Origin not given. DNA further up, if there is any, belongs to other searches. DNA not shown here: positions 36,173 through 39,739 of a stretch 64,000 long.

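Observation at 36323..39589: Stand-alone adenylation domain interrupted between core motifs A5 and A6 by a complete PLP-dependent decarboxylase, with no carrier domain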

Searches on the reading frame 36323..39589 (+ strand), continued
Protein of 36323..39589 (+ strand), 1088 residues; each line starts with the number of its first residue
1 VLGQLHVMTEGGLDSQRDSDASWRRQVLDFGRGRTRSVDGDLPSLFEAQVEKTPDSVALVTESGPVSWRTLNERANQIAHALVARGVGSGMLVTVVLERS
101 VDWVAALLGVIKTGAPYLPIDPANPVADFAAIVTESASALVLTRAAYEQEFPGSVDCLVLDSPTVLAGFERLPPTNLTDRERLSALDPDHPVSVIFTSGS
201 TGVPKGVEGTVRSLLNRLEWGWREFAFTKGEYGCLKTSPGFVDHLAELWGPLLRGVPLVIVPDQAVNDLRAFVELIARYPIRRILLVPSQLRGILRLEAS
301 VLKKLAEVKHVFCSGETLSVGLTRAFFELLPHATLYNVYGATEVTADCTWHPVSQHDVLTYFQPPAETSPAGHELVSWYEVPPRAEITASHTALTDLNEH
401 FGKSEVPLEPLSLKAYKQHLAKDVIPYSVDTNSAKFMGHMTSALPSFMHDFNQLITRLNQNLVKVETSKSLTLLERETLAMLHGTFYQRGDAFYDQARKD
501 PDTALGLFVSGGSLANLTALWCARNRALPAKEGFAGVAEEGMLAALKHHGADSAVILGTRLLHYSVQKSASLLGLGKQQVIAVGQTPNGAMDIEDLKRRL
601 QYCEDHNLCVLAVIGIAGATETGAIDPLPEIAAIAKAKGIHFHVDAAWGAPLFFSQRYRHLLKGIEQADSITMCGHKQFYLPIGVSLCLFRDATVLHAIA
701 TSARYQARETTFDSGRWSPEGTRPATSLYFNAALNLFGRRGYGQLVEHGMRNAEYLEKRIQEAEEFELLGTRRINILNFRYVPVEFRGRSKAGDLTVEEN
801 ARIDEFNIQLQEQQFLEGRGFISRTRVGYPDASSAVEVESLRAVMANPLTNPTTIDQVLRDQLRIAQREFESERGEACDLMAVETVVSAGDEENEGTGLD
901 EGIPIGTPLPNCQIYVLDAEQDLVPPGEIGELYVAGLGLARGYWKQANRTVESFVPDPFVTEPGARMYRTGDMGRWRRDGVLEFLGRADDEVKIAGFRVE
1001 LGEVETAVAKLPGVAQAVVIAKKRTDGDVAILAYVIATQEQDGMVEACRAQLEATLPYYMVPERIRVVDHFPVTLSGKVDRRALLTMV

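Call 28: find_related_loci(query=A1, collection=genome_contigs, flank=10000)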
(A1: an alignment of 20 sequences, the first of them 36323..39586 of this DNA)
Query A1 (1088 aa) in genome_contigs; peptide patterns used: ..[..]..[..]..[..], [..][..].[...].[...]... (x = any residue, [..] = any of these).
185 stretches matched a pattern; 137 encode a relative of the query (tblastn E <= 1e-3); the best 80 are kept; 80 distinct loci.
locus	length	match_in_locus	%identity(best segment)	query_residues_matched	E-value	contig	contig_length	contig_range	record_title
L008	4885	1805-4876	44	23-1062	0e+0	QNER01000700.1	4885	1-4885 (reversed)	MAG: Candidatus Parabeggiatoa sp. nov. 1 isolate B3_G6 B3_Guay6_scaffold_23529, whole genome shotgun sequence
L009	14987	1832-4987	41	45-1084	0e+0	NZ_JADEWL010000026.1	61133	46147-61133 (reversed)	Plectonema cf. radiosum LEGE 06105 NODE_67_length_61133_cov_12.9856, whole genome shotgun sequence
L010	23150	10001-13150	41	45-1084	0e+0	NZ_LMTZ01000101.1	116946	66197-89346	Mastigocoleus testarum BC008 Contig-34, whole genome shotgun sequence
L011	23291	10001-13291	42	22-1084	0e+0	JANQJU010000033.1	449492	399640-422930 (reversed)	MAG: SAR324 cluster bacterium isolate PL25a_bin.125 k99_3799390, whole genome shotgun sequence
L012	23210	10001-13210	41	39-1084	0e+0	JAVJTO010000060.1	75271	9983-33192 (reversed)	MAG: Coleofasciculus sp. B1-GNL1-01 k141_36190, whole genome shotgun sequence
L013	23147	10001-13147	41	46-1084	0e+0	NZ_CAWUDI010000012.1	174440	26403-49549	Calothrix sp. CCY 0018 isolate Calothrix CCY 0018 NODE_13_length_174440_cov_168.270098, whole genome shotgun sequence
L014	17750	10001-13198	41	45-1084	0e+0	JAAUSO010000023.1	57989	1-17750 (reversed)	MAG: Richelia sp. SL_2_1 NODE_66_length_57989_cov_8.815129, whole genome shotgun sequence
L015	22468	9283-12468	40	39-1086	0e+0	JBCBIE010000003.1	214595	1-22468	MAG: Cyanobacteria bacterium J06621_8 NODE_23_length_214595_cov_40.282283, whole genome shotgun sequence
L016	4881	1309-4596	39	2-1084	0e+0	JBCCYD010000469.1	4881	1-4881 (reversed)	MAG: Cyanobacteria bacterium P01_F01_bin.143 k141_2426350_length_4881_cov_11.3804, whole genome shotgun sequence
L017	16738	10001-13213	39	22-1084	0e+0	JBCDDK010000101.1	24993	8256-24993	MAG: Cyanobacteria bacterium P01_G01_bin.39 k141_250582_length_24993_cov_34.0867, whole genome shotgun sequence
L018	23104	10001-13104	43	2-1084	0e+0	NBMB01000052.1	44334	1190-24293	MAG: Candidatus Cloacimonetes bacterium 4572_55 ex4572_55_scaffold_827, whole genome shotgun sequence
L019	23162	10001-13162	40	39-1084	0e+0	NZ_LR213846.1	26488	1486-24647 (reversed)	Hyella patelloides LEGE 07179 isolate 1, whole genome shotgun sequence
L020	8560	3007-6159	41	39-1086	0e+0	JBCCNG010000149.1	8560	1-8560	MAG: Cyanobacteria bacterium P01_C01_bin.72 k141_445115_length_8560_cov_235.2478, whole genome shotgun sequence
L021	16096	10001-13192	41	24-1084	0e+0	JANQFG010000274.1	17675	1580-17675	MAG: bacterium isolate PL23a_bin.76 k99_1903081, whole genome shotgun sequence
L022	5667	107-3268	41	45-1084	0e+0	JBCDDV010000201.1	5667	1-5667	MAG: Cyanobacteria bacterium P01_G01_bin.49 k141_688054_length_5667_cov_9.0000, whole genome shotgun sequence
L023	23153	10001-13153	42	44-1084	0e+0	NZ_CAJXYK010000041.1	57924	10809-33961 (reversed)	MAG: uncultured Thiohalocapsa sp. isolate SRR4030058_bin.7_MetaBAT_v2.12.1_MAG, whole genome shotgun sequence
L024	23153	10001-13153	42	44-1084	0e+0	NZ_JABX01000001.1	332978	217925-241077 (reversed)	Thiohalocapsa sp. ML1 contig00001, whole genome shotgun sequence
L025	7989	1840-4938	41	45-1084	0e+0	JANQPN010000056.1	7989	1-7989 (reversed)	MAG: Wenzhouxiangellaceae bacterium isolate IP29b_bin.166 k99_1399821, whole genome shotgun sequence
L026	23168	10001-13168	41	35-1084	0e+0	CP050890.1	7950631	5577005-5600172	MAG: Thiohalocapsa sp. PB-PSB1 isolate PB-PSB1-LS01-2011a chromosome, complete genome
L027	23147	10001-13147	40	20-1084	0e+0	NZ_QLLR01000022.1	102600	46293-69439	Pedobacter cryoconitis strain DSM 14825 LY11DRAFT_scaffold00022.22, whole genome shotgun sequence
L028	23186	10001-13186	39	29-1086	0e+0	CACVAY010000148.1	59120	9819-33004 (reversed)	MAG: uncultured Thiotrichaceae bacterium isolate HLG_WM_MAG_07 genome assembly, contig: NODE_90_length_59120_cov_54.7664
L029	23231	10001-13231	40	2-1088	0e+0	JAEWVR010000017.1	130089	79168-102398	MAG: Fibrobacteres bacterium isolate OH_SDB_7 k127_1218056, whole genome shotgun sequence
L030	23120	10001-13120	39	41-1086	0e+0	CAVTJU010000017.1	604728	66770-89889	MAG: uncultured Fibrobacteraceae bacterium isolate MFD05674.bin.2.139 genome assembly, contig: contig_84028, whole genom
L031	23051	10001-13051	40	39-1084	0e+0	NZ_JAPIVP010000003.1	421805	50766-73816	Pedobacter sp. PF22-3 P.sp._PF22-3_LCCC_2175_contig_3, whole genome shotgun sequence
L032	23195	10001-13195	40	24-1088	0e+0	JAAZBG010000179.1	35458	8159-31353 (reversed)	MAG: Fibrobacter sp. isolate AS06rmzACSIP_529 496068_AS06, whole genome shotgun sequence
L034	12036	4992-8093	38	42-1084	0e+0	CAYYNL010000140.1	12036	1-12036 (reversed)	MAG TPA_asm: uncultured Fibrobacter sp. isolate SRP167436_co1_179 genome assembly, contig: NODE_8838_length_12036_cov_14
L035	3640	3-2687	43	189-1084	0e+0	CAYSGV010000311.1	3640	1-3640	MAG TPA_asm: uncultured Gammaproteobacteria bacterium isolate SRP262948_co1_210 genome assembly, contig: NODE_29993_leng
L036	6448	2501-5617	38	42-1088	0e+0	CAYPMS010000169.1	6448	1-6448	MAG TPA_asm: uncultured Fibrobacter sp. isolate SRP167436_co1_203 genome assembly, contig: NODE_20169_length_6448_cov_17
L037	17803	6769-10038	41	2-1084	0e+0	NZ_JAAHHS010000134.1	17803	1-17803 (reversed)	MAG: Moorena sp. SIO3H5 3H5_NODE_134, whole genome shotgun sequence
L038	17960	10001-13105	38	42-1084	0e+0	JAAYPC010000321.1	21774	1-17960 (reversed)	MAG: Fibrobacter sp. isolate AS22ysBPME_152 179246_AS22, whole genome shotgun sequence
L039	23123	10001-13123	40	25-1084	0e+0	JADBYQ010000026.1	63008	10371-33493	MAG: Cytophagales bacterium isolate M112S1SP2A05QC M112S1_26, whole genome shotgun sequence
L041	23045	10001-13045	39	45-1084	0e+0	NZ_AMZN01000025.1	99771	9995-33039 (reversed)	Fulvivirga imtechensis AK7 contig25, whole genome shotgun sequence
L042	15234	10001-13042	39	39-1084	0e+0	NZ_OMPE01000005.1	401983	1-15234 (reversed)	Aquimarina sp. AU474 isolate Aquimarina sp. AU474, whole genome shotgun sequence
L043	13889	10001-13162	39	22-1084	0e+0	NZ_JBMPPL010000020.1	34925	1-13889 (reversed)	Undibacterium sp. TJN19 NODE_20_length_34925_cov_31.128369_20, whole genome shotgun sequence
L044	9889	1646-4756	39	39-1084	0e+0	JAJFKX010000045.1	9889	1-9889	MAG: Gammaproteobacteria bacterium isolate OFTM154 OFTM154_44, whole genome shotgun sequence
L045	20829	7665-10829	41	39-1084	0e+0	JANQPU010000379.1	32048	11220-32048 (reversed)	MAG: Acaryochloris sp. IP29b_bin.176 k99_1680599, whole genome shotgun sequence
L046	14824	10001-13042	37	39-1084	0e+0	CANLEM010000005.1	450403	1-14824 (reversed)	uncultured Aquimarina sp. isolate 2-328.fasta genome assembly, contig: NODE_5, whole genome shotgun sequence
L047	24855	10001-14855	40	44-1084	0e+0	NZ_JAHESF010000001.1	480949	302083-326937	Chryseosolibacter histidini strain PWU4 NODE_1_length_480949_cov_9.841735, whole genome shotgun sequence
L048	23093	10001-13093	39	39-1084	0e+0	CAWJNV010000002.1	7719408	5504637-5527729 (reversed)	MAG: uncultured Sphingobacteriales bacterium isolate MFD02840.bin.1.97 genome assembly, contig: contig_9525, whole genom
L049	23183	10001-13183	40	19-1084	0e+0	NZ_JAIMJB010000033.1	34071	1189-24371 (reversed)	Motilimonas eburnea strain YH6 NODE_33_length_34071, whole genome shotgun sequence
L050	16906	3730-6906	39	37-1084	0e+0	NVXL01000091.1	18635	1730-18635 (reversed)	MAG: Alteromonadaceae bacterium isolate NORP12 Contig_source1383C_5475, whole genome shotgun sequence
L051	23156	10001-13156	39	25-1084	0e+0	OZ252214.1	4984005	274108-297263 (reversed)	MAG: Cellvibrionaceae bacterium isolate 55a8bffa-a2ad-4596-9e63-39a54d4c2177 genome assembly, chromosome: 1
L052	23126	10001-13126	37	46-1084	0e+0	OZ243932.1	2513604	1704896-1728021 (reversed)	MAG: Gammaproteobacteria bacterium isolate ffeaa439-3c0d-421e-ab0e-4cac94896a28 genome assembly, chromosome: 1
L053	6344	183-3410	40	24-1084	0e+0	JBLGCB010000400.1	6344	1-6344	MAG: Phenylobacterium sp. isolate 3300055174_78 Ga0535679_0009542, whole genome shotgun sequence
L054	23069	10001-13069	39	47-1084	0e+0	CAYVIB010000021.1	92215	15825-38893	MAG TPA_asm: uncultured Cellvibrionaceae bacterium isolate SRP263527_co1_23 genome assembly, contig: NODE_127_length_922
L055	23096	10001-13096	39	42-1084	0e+0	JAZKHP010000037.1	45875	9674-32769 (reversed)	MAG: Pseudomonadota bacterium isolate DC_SW_03_SPN07022020-bin023 DCSW031SPN_B023_0_000000000037, whole genome shotgun s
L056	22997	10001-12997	40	45-1084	0e+0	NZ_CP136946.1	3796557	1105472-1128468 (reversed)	Jeongeupia wiesaeckerbachi strain A1 chromosome, complete genome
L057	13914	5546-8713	43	22-1084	0e+0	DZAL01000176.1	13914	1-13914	MAG TPA_asm: Thiomargarita sp. isolate SulCav_PC08_66_44_25 SulCav_PC08-66_3779_length_13914_cov_13.353849, whole genome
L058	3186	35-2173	47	379-1084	0e+0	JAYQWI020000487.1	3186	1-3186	MAG: Candidatus Parabeggiatoa communis isolate WS_Bin1 k141_31291, whole genome shotgun sequence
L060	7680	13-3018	40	95-1084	0e+0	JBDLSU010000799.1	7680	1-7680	MAG: Pseudomonadota bacterium isolate king_2019_sw_WHONDRS-S19S_0016_B_bin.9 scaffold_1575473, whole genome shotgun sequ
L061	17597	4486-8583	41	45-1084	0e+0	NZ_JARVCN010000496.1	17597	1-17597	Crocosphaera sp. Alani8 cyanothece_000000000496, whole genome shotgun sequence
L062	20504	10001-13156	41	45-1084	0e+0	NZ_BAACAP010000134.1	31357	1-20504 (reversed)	Scytonema sp. NUACC26 sequence134, whole genome shotgun sequence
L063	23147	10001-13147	38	24-1084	0e+0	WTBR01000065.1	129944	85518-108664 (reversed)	MAG: Bacteroidales bacterium isolate GLR59 c_000000367775, whole genome shotgun sequence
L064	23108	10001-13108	36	38-1084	0e+0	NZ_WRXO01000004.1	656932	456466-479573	Chitinophaga oryziterrae strain JCM 16595 NODE_4_length_656932_cov_22.238141, whole genome shotgun sequence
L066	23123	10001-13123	40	46-1086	0e+0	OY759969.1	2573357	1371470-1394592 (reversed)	MAG: Gammaproteobacteria bacterium isolate d7a9a2da-7f06-464b-9d30-da8db92f0b98 genome assembly, chromosome: 1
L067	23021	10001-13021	37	41-1084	0e+0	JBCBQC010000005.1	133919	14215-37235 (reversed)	MAG: Bacteroidota bacterium isolate J06634_9 NODE_5_length_133919_cov_10.115390, whole genome shotgun sequence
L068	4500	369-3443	36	45-1084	0e+0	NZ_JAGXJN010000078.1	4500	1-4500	Chitinophaga sp. GbtcB8 B8_78, whole genome shotgun sequence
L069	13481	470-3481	35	42-1084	0e+0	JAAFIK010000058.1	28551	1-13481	MAG: Chitinophagales bacterium isolate bin73.metabat.ball.181 WN_Chitinophagales_2_scaffold_58, whole genome shotgun seq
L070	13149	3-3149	36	46-1086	0e+0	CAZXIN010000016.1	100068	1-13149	MAG TPA_asm: uncultured Pseudoalteromonadaceae bacterium isolate SRP268394_co2_216 genome assembly, contig: NODE_192_len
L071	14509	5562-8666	38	42-1084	0e+0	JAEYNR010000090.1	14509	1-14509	MAG: Fibrobacteres bacterium isolate OH_CBB_122 k127_1106816, whole genome shotgun sequence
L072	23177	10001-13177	39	23-1084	0e+0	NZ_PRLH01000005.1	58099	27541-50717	Cyanothece sp. BG0011 unitig_21, whole genome shotgun sequence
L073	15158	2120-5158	34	28-1084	0e+0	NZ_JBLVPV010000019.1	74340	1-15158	Flavobacterium sp. ZB4P13 L32_19, whole genome shotgun sequence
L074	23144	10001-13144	41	40-1088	0e+0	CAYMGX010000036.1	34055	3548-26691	MAG TPA_asm: uncultured Fibrobacter sp. isolate SRP294416_co1_262 genome assembly, contig: NODE_2176_length_34055_cov_13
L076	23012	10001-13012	34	39-1084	0e+0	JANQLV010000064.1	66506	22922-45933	MAG: Saprospiraceae bacterium isolate PL25a_bin.71 k99_483667, whole genome shotgun sequence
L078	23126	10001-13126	38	46-1084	0e+0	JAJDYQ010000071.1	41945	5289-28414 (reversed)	MAG: Gammaproteobacteria bacterium isolate jk18x34bins.42 k141_467783, whole genome shotgun sequence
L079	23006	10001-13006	35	39-1084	0e+0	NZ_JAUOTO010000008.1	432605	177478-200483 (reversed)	Flavitalea sp. BT771 NODE_8_length_432605_cov_17.233853, whole genome shotgun sequence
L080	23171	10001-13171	40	39-1084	0e+0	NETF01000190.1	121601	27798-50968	Unicellular cyanobacterium SU3 NODE_6_length_121601_cov_86.445_compo, whole genome shotgun sequence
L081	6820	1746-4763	33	39-1084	0e+0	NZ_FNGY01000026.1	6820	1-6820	Pedobacter steynii strain DSM 19110, whole genome shotgun sequence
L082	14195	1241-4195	34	39-1088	4e-177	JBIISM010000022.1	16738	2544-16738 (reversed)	MAG: Bacteroidia bacterium isolate ME2004-05-19_3300042291_group2_bin176 Rohwer_bin1028_scaffold_1726_c1, whole genome s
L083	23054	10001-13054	40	42-1084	0e+0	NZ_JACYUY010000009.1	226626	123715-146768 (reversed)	Massilia sp. CFBP 13721 strain CFBP13721 CFBP1372109, whole genome shotgun sequence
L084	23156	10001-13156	41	42-1084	0e+0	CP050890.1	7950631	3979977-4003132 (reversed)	MAG: Thiohalocapsa sp. PB-PSB1 isolate PB-PSB1-LS01-2011a chromosome, complete genome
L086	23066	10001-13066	40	42-1084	0e+0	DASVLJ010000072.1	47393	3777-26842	MAG TPA_asm: Burkholderiaceae bacterium isolate SMAG_U3070 k141_423745, whole genome shotgun sequence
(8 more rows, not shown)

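Call 62: list_cluster_members(proteins=[P0001, P0002, P0121, P0123])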
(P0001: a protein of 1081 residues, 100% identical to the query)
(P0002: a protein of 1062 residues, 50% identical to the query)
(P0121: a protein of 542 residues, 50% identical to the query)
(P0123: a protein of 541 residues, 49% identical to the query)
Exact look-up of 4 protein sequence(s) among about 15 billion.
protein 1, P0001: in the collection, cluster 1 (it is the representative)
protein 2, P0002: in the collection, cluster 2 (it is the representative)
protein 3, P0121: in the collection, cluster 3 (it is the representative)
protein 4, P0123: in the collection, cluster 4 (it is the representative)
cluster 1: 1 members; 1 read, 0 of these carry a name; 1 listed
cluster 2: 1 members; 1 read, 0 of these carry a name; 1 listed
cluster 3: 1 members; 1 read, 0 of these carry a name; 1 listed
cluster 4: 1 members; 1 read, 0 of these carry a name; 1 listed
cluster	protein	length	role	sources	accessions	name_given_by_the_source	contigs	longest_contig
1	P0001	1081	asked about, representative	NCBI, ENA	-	-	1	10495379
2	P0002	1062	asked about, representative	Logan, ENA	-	-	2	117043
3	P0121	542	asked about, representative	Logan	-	-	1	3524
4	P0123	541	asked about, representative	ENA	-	-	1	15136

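Call 63: predict_structure(alignment_id=A2)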
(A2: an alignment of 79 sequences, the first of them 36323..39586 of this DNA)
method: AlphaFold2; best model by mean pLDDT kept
length: 1088 residues; sequences in the alignment: 79
mean_pLDDT: 87.8   pTM: 0.75
mean pLDDT of the five models: 87.8, 87.2, 86.6, 85.5, 84.0
residues with pLDDT >= 90: 729; 70-90: 240; 50-70: 67; < 50: 52
segments of 3 or more residues with pLDDT < 50: 1-18, 368-377, 881-900, 1074-1077
pLDDT, mean of each block of 10 residues (from residue 1): 38 45 86 77 95 98 97 98 94 96 98 96 84 93 95 91 95 94 79 85 84 94 95 94 94 98 91 96 92 88 94 86 83 91 88 78 63 46 80 92 89 91 92 87 86 86 73 93 96 94 93 96 97 94 96 97 95 96 92 98 98 97 96 98 96 94 98 94 94 94 72 86 87 92 93 95 94 95 95 93 97 95 91 77 94 92 94 66 46 40 87 94 91 94 93 94 93 89 78 63 82 90 73 90 89 87 92 60 77
secondary structure, 60 per line:
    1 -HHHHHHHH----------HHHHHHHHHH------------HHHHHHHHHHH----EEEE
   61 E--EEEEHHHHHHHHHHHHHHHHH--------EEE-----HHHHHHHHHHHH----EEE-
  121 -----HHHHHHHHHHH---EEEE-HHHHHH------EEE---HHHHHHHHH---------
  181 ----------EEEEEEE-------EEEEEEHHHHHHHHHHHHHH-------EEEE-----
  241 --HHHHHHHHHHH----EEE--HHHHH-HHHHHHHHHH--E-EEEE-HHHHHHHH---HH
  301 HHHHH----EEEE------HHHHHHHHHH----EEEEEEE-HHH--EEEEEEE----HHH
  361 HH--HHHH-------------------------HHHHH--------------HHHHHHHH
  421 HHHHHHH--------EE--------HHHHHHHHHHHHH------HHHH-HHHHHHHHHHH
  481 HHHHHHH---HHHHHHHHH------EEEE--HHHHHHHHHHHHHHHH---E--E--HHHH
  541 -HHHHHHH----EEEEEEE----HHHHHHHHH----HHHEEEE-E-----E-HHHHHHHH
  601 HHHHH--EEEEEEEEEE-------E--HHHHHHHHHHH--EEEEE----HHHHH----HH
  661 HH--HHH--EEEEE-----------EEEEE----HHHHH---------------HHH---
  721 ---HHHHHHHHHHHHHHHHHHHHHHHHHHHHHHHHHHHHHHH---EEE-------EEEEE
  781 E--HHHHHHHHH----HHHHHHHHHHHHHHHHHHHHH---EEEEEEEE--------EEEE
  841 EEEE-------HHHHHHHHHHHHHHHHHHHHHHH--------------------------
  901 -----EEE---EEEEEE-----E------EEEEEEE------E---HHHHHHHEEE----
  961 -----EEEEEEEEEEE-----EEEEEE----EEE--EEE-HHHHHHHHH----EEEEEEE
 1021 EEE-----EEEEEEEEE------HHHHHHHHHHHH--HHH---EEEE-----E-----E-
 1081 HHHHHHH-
elements in order (helices of 4 or more, strands of 3 or more residues): H2-9 H20-29 H42-52 E57-61 E64-67 H68-84 E93-95 H101-112 E117-119 H126-136 E140-143 H145-150 E157-159 H163-171 E191-197 E205-210 H211-224 E232-235 H243-253 E258-260 H263-267 H269-278 E283-286 H288-295 H299-305 E310-313 H320-329 E334-340 E347-353 H358-362 H365-368 H394-398 H413-427 H446-458 H465-468 H470-487 H491-499 E506-509 H512-527 H537-540 H542-548 E553-559 H564-572 E580-583 H593-605 E608-617 H628-638 E641-645 H650-654 H659-662 E670-674 E686-690 H695-699 H724-762 E766-768 E776-781 H784-792 H797-817 E821-828 E837-844 H852-874 E906-908 E912-917 E930-936 H947-953 E954-956 E966-976 E982-987 E992-994 E997-999 H1001-1009 E1014-1023 E1029-1037 H1044-1055 E1064-1067 H1081-1087
